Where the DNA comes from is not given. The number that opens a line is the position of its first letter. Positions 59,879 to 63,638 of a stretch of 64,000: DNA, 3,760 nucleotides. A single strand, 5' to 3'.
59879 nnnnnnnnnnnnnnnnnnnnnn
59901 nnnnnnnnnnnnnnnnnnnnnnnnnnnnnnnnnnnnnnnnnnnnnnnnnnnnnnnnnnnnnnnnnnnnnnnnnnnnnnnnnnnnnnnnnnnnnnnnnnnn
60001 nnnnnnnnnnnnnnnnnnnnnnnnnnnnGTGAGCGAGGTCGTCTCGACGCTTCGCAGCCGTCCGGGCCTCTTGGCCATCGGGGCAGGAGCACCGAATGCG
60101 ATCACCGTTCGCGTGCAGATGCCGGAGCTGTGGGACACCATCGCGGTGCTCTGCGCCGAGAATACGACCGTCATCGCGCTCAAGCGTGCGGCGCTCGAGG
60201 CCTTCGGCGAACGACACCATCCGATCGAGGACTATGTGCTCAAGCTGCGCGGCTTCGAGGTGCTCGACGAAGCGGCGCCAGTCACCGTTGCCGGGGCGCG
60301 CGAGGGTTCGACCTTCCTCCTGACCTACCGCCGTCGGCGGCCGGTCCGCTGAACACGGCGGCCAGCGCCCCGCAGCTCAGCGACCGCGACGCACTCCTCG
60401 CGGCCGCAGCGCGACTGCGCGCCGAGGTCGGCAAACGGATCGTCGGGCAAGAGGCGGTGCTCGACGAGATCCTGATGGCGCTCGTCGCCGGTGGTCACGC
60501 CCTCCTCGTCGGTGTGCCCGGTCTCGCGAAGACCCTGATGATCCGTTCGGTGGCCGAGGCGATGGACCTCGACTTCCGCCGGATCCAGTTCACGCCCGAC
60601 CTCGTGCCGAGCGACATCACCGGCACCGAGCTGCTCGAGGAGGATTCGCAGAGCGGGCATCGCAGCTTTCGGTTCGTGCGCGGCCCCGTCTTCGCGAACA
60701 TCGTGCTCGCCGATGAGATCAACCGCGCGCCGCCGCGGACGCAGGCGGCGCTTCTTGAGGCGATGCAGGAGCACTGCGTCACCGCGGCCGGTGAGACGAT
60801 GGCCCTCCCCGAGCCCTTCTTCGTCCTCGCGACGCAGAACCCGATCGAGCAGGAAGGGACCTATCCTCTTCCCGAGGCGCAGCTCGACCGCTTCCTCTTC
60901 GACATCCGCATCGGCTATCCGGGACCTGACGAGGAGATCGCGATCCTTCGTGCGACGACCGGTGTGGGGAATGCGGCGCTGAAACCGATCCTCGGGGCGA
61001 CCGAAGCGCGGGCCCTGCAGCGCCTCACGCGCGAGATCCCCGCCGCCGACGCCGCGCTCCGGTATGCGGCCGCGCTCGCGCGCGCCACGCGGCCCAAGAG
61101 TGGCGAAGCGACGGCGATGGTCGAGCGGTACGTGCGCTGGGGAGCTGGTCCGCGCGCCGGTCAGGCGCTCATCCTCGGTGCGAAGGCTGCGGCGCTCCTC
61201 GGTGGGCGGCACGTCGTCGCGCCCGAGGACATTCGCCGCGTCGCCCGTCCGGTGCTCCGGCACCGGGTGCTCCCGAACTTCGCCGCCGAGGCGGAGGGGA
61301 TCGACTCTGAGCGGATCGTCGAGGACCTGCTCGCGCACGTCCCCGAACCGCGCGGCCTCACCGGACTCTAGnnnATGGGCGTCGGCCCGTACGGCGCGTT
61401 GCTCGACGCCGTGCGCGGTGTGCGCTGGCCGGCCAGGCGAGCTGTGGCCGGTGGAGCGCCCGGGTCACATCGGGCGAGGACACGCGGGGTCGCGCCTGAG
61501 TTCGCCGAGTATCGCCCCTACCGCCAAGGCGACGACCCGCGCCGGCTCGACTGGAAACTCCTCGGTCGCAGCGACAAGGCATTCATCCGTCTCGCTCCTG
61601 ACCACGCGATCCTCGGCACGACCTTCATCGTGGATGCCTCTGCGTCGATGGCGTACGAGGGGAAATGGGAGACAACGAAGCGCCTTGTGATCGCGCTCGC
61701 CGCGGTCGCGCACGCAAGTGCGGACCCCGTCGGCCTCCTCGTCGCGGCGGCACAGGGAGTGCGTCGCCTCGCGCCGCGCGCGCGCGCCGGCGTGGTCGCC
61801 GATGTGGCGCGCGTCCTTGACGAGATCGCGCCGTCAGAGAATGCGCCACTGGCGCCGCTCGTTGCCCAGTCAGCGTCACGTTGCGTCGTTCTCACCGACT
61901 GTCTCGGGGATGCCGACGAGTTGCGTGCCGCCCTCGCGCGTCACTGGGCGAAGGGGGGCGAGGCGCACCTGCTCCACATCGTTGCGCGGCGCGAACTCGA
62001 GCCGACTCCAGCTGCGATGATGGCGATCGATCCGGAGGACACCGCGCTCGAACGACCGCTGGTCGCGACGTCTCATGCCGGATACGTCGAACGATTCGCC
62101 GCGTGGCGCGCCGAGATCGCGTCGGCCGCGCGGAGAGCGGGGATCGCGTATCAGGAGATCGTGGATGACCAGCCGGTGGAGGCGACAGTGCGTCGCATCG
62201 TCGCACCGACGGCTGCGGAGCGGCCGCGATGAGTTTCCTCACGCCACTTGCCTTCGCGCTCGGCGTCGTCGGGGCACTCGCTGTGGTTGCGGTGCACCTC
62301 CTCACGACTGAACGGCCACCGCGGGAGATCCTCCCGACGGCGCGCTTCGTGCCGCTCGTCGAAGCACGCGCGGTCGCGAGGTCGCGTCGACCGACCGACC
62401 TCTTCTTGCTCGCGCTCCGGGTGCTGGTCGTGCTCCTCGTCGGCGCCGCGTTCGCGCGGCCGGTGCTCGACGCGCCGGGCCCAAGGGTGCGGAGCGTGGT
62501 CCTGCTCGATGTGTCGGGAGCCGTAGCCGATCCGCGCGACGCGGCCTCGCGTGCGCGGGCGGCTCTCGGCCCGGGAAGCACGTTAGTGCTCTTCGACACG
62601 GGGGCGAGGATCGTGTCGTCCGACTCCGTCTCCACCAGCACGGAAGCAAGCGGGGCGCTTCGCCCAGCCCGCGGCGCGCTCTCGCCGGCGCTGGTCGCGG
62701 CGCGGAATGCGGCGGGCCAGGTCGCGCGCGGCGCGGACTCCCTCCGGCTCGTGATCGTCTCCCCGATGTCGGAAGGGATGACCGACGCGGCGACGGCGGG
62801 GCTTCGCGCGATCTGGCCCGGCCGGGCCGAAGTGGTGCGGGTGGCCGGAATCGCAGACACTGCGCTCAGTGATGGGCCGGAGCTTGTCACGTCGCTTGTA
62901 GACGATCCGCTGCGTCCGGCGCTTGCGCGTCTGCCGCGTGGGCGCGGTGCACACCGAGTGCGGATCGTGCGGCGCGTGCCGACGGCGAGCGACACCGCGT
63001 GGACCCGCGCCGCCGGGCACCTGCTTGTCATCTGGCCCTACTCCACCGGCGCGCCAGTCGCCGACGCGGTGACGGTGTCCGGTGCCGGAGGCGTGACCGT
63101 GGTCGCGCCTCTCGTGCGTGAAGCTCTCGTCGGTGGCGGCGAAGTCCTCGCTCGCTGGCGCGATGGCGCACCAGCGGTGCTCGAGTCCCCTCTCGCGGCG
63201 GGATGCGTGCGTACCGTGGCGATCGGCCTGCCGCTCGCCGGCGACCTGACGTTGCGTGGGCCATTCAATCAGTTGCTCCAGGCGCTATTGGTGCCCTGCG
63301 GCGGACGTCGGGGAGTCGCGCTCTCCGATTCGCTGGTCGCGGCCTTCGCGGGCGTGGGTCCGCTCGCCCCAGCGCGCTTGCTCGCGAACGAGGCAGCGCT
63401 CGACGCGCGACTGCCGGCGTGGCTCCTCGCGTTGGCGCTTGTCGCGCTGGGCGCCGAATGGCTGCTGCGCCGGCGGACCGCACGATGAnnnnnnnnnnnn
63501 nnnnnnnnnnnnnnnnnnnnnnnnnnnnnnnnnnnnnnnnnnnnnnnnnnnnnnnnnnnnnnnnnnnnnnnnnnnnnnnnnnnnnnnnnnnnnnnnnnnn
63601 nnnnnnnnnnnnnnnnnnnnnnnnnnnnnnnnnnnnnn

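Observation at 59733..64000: Ubiquitin-like protein coupled into a MoxR-DUF58-BatA(vWA) operon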

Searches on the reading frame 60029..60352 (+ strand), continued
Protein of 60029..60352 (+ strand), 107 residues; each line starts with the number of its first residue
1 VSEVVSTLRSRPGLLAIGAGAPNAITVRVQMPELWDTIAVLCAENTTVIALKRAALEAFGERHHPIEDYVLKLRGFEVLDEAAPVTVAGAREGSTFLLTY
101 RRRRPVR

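Call 49: search_protein_families(library=pfam, alignment_id=A1, max_evalue=0.1)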
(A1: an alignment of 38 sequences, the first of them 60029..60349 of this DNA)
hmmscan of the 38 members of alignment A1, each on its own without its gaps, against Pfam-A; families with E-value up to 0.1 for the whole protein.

A. member 1, window:60029-60349:+ (107 aa): 3 families
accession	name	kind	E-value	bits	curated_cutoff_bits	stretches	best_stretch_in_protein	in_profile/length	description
PF00794.24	PI3K_rbd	-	0.0018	18.9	22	1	21-77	13-72/106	PI3-kinase family, ras-binding domain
PF10790.15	DUF2604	-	0.0034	18.2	25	1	23-99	4-78/85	Protein of Unknown function (DUF2604)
PF23326.1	UBL_UBAC1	-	0.025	14.9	27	0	21-69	8-55/109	UBAC1 UBL-like domain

B. families by the number of members that match (of 38 scanned): 7 families
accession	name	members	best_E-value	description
PF00794.24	PI3K_rbd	27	0.00042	PI3-kinase family, ras-binding domain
PF10790.15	DUF2604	24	1.4e-05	Protein of Unknown function (DUF2604)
PF08817.16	YukD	10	0.0044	WXG100 protein secretion system (Wss), protein YukD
PF23326.1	UBL_UBAC1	9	0.011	UBAC1 UBL-like domain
PF24868.1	YABBY_N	1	0.0035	YABBY, N-terminal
PF18645.6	DUF5631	1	0.044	Family of unknown function (DUF5631)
PF12053.14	Par3_HAL_N_term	1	0.059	N-terminal of Par3 and HAL proteins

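Call 62: search_protein_families(library=pfam, proteins=[L076:13457-15535:+, L076:16130-17350:+, L076:15535-16146:+, L076:17347-18270:+, L074:7337-7606:+, L073:6729-7004:+], max_evalue=0.01)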
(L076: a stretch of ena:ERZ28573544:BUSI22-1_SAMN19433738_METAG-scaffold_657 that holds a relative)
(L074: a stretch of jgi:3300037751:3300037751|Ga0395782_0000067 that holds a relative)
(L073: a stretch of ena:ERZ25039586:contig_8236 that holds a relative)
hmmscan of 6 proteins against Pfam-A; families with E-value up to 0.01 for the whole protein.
L076:13457-15535:+ (692 aa): 0 families

L076:16130-17350:+ (406 aa): 0 families

L076:15535-16146:+ (203 aa): 1 family
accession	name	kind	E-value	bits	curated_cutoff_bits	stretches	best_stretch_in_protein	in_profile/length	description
PF13709.12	DUF4159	-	1.2e-50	172.3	25.9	1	5-201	1-202/202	Domain of unknown function (DUF4159)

L076:17347-18270:+ (307 aa): 1 family
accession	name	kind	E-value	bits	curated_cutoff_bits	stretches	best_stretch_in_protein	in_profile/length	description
PF00850.24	Hist_deacetyl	-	5.3e-83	279.2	27.9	1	20-306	1-298/298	Histone deacetylase domain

L074:7337-7606:+ (89 aa): 2 families
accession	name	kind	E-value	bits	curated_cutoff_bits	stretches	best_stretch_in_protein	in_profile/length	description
PF07254.17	Cpta_toxin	-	0.0034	17.9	27.3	1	4-79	7-81/133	Membrane-bound toxin component of toxin-antitoxin system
PF11239.13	DUF3040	-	0.0097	16.6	24.7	1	5-49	39-82/84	Protein of unknown function (DUF3040)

L073:6729-7004:+ (91 aa): 0 families

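Call 71: search_solved_structures(query=A2, max_evalue=0.1)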
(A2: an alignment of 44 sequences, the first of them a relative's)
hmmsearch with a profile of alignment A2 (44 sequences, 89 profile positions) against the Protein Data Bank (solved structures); distinct sequences matched with E-value up to 0.1: 156 (the best 60 are shown).
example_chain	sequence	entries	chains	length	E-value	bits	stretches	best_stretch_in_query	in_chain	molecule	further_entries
8pql_U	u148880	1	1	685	1.5e-30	108.6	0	18-85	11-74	Ubiquitin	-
8pql_E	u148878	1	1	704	1.7e-30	108.5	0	18-85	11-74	Polyubiquitin-C,Nucleotide exchange factor SIL1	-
8q7r_U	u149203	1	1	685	2.9e-30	107.7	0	18-85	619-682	Ubiquitin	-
7yui_A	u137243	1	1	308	2.2e-13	53.6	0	18-85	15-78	Polyubiquitin-C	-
5b83_A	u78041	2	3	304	2.2e-13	53.6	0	18-85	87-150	tetra ubiquitin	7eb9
5h07_A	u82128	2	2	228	9.3e-10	42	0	18-85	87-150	Polyubiquitin-C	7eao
6njd_A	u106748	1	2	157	3.5e-06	30.5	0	18-86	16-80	Di-ubiquitin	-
6kbe_G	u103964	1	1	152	3.9e-06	30.3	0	18-85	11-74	Polyubiquitin-C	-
2y5b_B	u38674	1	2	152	5.1e-06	30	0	18-85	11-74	UBIQUITIN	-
4ksl_D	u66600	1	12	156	5.4e-06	29.9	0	18-85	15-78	Polyubiquitin-C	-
5zmb_A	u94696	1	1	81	5.4e-06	29.9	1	10-82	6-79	ubiquintin-like protein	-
2zvn_A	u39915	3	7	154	5.5e-06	29.9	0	18-85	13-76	UBC protein | Ubiquitin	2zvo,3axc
7tv4_C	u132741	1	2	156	5.6e-06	29.9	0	18-85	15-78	Polyubiquitin-C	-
2w9n_A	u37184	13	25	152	5.6e-06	29.9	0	18-85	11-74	UBIQUITIN | Polyubiquitin-C | Polyubiquitin-B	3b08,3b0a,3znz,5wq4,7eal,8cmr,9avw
4zqs_A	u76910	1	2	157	5.6e-06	29.8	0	18-85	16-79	ubiquitin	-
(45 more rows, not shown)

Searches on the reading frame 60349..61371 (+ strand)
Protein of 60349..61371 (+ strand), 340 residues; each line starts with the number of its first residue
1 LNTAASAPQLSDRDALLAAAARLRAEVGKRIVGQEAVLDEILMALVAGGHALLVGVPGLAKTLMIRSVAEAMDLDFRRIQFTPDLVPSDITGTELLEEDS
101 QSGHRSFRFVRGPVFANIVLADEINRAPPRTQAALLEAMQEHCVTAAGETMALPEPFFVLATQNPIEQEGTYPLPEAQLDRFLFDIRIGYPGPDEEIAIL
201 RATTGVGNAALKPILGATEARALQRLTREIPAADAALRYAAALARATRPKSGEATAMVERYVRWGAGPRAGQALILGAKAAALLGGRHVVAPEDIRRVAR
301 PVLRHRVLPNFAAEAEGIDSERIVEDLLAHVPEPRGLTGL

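Call 5: search_protein_families(library=pfam, proteins=[window:60349-61371:+], max_evalue=1)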
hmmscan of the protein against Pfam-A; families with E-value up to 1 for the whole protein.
window:60349-61371:+ (340 aa): 12 families
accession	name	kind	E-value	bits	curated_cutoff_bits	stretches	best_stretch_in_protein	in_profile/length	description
PF07726.17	AAA_3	-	1e-62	210.3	27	1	50-184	1-131/131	ATPase family associated with various cellular activities (AAA)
PF17863.7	AAA_lid_2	-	8.2e-18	64.4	22.7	1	257-326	4-73/74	AAA lid domain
PF07728.20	AAA_5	-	3.3e-12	47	22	1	51-182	2-139/139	AAA domain (dynein-related subfamily)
PF20030.5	bpMoxR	-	1.3e-11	44.4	27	1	25-204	8-182/205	MoxR domain in the MoxR-vWA-beta-propeller ternary systems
PF00004.35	AAA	-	6.3e-06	27.1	21.2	1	52-165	2-111/131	ATPase family associated with various cellular activities (AAA)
PF00493.29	MCM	-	0.00034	20.2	23.3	1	49-167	58-175/224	MCM P-loop domain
PF05496.18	RuvB_N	-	0.0041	17.3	27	1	48-78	33-63/159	Holliday junction DNA helicase RuvB P-loop domain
PF20897.3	DUF6846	-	0.0064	17.6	27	1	281-327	7-49/93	Domain of unknown function (DUF6846)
PF18092.7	DraK_HK_N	-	0.0075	17.1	26.4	1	12-61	7-55/86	DraK Histidine Kinase N-terminal domain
PF00158.32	Sigma54_activat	-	0.011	15.9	20.2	1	119-164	97-143/168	Sigma-54 interaction domain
PF13191.12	AAA_16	-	0.026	15.5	32.6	1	31-81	2-55/167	AAA ATPase domain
PF01078.27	Mg_chelatase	-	0.037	13.9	20.3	1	30-69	4-43/207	Magnesium chelatase, subunit ChlI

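Call 6: search_protein_families(library=ncbifam, proteins=[window:60349-61371:+], max_evalue=1)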
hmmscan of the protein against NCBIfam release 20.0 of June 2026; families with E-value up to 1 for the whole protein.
window:60349-61371:+ (340 aa): 10 families
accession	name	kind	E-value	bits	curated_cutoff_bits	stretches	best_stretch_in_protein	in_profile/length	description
TIGR02031.1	BchD-ChlD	equivalog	5.3e-08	32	499.55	1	56-310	24-274/608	magnesium chelatase ATPase subunit D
TIGR02640.1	gas_vesic_GvpN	equivalog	1.5e-06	27.9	266.8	1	120-249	110-242/262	gas vesicle protein GvpN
TIGR02442.1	Cob-chelat-sub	hypoth_equivalog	2e-05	23.3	779.45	1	118-315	130-318/641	putative cobaltochelatase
NF010054.0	PRK13531.1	equivalog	0.00053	19.2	681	1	21-183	12-172/498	ATPase RavA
TIGR00764.1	lon_rel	equivalog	0.00088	18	516.6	1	30-73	19-62/608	ATP-dependent protease LonB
TIGR02030.1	BchI-ChlI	equivalog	0.0014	17.9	466.95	1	179-326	193-334/337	magnesium chelatase ATPase subunit I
NF047784.1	MadB_ATPase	equivalog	0.0018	17.5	475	1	118-227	141-244/298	MadB family AAA-type ATPase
NF000868.0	PRK00080.1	equivalog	0.0047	15.9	282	1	21-79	17-82/330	Holliday junction branch migration DNA helicase RuvB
TIGR00635.1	ruvB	equivalog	0.014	14.4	299.05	1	49-90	31-72/305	Holliday junction branch migration DNA helicase RuvB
TIGR00368.1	TIGR00368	hypoth_equivalog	0.14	10.7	362.4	1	29-69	192-232/499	YifB family Mg chelatase-like AAA ATPase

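Call 64: find_related_loci(query=A4, collection=metagenome_contigs, flank=4000)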
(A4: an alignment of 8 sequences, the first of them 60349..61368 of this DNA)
Query A4 (340 aa) in metagenome_contigs; peptide patterns used: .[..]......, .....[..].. (x = any residue, [..] = any of these).
600 stretches matched a pattern (row limit reached: there are more); 568 encode a relative of the query (tblastn E <= 1e-3); the best 80 are kept; 80 distinct loci.
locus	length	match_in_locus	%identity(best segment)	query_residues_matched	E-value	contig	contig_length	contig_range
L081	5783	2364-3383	89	1-340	0e+0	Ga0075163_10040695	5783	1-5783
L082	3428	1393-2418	87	1-340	0e+0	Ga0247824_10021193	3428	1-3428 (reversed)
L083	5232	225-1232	83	1-336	9e-170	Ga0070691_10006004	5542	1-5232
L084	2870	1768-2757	78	7-336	1e-176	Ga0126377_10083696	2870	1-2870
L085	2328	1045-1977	81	26-336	7e-178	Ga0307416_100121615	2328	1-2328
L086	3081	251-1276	76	3-340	9e-175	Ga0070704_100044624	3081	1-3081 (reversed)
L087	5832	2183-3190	76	1-336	6e-167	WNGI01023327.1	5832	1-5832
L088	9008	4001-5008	76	2-334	3e-165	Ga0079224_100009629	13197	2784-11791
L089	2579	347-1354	75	1-336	1e-175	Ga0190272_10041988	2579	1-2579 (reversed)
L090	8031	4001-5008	74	1-336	6e-165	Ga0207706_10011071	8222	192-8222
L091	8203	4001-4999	76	4-336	2e-164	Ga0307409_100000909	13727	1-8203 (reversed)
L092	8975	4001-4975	75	11-335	3e-160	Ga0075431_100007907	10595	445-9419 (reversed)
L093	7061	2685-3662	77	10-338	5e-160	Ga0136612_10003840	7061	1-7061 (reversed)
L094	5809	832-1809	84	11-336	1e-159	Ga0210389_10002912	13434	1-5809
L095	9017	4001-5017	76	1-336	1e-159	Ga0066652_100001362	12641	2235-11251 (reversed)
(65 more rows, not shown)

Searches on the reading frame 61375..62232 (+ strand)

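Call 5: search_protein_families(library=pfam, proteins=[window:61375-62232:+], max_evalue=1)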
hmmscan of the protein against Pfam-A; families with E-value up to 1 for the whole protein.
window:61375-62232:+ (285 aa): 2 families
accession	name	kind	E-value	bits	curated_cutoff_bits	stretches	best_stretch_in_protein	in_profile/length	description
PF01882.25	DUF58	-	2.4e-18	66.6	23.4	1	45-221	1-188/216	Protein of unknown function DUF58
PF13519.12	VWA_2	-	0.0085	17.2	27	1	83-148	2-66/107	von Willebrand factor type A domain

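Call 6: search_protein_families(library=ncbifam, proteins=[window:61375-62232:+], max_evalue=1)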
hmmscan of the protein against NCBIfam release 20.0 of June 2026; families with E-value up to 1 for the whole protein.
window:61375-62232:+ (285 aa): 1 family
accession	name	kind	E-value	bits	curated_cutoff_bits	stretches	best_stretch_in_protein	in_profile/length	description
TIGR02442.1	Cob-chelat-sub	hypoth_equivalog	0.00026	19.6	779.45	1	83-165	476-556/641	putative cobaltochelatase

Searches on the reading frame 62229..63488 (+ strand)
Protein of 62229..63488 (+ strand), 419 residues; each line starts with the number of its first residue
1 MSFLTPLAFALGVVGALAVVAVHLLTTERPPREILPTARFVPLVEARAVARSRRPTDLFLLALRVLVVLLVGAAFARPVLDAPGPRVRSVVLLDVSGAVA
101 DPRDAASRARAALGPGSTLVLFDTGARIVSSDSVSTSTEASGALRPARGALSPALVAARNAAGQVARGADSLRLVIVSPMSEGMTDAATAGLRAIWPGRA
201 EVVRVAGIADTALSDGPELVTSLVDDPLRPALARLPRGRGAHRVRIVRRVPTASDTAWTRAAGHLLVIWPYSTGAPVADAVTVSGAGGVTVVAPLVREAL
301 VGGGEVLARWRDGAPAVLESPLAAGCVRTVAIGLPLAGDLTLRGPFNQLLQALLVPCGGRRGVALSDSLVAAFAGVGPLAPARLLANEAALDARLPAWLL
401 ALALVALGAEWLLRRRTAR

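Call 5: search_protein_families(library=pfam, proteins=[window:62229-63488:+], max_evalue=1)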
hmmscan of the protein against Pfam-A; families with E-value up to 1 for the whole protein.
window:62229-63488:+ (419 aa): 1 family
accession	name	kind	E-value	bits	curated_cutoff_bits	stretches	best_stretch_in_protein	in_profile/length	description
PF07584.16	BatA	-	2e-08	35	25.9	1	1-78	1-77/77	Aerotolerance regulator N-terminal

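Call 6: search_protein_families(library=ncbifam, proteins=[window:62229-63488:+], max_evalue=1)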
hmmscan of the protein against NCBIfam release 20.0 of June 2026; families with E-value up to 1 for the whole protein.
window:62229-63488:+ (419 aa): 1 family
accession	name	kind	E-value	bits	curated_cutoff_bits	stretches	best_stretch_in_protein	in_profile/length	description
TIGR02226.1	two_anch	domain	2.8e-07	30.7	23.05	1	1-81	1-79/82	N-terminal double-transmembrane domain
